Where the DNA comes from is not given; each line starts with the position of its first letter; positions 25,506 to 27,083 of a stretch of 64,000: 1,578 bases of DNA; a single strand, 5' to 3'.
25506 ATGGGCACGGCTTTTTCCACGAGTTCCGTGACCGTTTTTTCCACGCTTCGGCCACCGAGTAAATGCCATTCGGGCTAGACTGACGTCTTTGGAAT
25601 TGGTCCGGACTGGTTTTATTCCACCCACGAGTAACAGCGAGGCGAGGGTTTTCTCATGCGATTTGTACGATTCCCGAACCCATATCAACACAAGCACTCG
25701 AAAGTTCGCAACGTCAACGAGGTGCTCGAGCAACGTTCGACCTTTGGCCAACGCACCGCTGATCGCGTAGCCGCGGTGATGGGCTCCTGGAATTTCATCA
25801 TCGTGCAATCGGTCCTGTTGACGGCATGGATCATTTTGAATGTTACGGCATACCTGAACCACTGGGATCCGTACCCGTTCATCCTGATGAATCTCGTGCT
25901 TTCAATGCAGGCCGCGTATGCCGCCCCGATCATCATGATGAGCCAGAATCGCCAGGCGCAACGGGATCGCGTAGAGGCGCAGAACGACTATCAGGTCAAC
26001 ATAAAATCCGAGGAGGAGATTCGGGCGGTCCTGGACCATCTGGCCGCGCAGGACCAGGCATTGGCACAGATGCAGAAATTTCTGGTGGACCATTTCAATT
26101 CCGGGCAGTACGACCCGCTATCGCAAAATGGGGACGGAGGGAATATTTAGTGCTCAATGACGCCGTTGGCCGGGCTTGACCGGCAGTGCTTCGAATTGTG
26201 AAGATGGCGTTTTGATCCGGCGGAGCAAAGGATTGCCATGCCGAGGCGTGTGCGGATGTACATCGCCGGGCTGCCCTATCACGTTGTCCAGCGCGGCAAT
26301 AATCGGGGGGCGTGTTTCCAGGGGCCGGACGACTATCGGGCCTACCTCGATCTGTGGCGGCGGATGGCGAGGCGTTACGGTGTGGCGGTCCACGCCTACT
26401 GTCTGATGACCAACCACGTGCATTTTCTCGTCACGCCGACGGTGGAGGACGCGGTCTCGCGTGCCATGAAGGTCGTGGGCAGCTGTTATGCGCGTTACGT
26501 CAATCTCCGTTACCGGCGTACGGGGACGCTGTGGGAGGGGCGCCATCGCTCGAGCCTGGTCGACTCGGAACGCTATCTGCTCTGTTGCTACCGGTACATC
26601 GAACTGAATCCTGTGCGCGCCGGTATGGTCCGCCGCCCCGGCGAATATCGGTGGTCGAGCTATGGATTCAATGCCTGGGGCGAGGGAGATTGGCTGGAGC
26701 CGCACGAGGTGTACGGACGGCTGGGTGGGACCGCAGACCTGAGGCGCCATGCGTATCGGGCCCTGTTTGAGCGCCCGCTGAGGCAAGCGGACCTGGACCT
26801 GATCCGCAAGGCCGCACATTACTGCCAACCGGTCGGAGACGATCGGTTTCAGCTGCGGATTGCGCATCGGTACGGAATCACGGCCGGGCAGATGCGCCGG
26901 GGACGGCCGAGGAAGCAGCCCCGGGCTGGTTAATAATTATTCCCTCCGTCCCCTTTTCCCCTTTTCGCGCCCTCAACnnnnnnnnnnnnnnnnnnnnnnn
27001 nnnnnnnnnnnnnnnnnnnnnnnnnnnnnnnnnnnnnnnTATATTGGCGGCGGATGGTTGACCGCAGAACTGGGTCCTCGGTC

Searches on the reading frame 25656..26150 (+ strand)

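Call 8: search_protein_families(library=pfam, proteins=[window:25656-26150:+])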
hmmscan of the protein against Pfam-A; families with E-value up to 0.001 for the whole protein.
window:25656-26150:+ (164 aa): 1 family
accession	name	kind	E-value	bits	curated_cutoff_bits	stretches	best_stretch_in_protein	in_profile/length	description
PF06210.16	DUF1003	-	4e-40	136.6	27.4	1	42-139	1-99/103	Protein of unknown function (DUF1003)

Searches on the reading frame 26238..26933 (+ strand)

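Call 8: search_protein_families(library=pfam, proteins=[window:26238-26933:+])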
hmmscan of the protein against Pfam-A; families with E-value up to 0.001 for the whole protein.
window:26238-26933:+ (231 aa): 1 family
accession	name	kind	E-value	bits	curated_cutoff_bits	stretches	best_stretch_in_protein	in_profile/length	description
PF01797.21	Y1_Tnp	-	1.4e-13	51.5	23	1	12-122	5-119/121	Transposase IS200 like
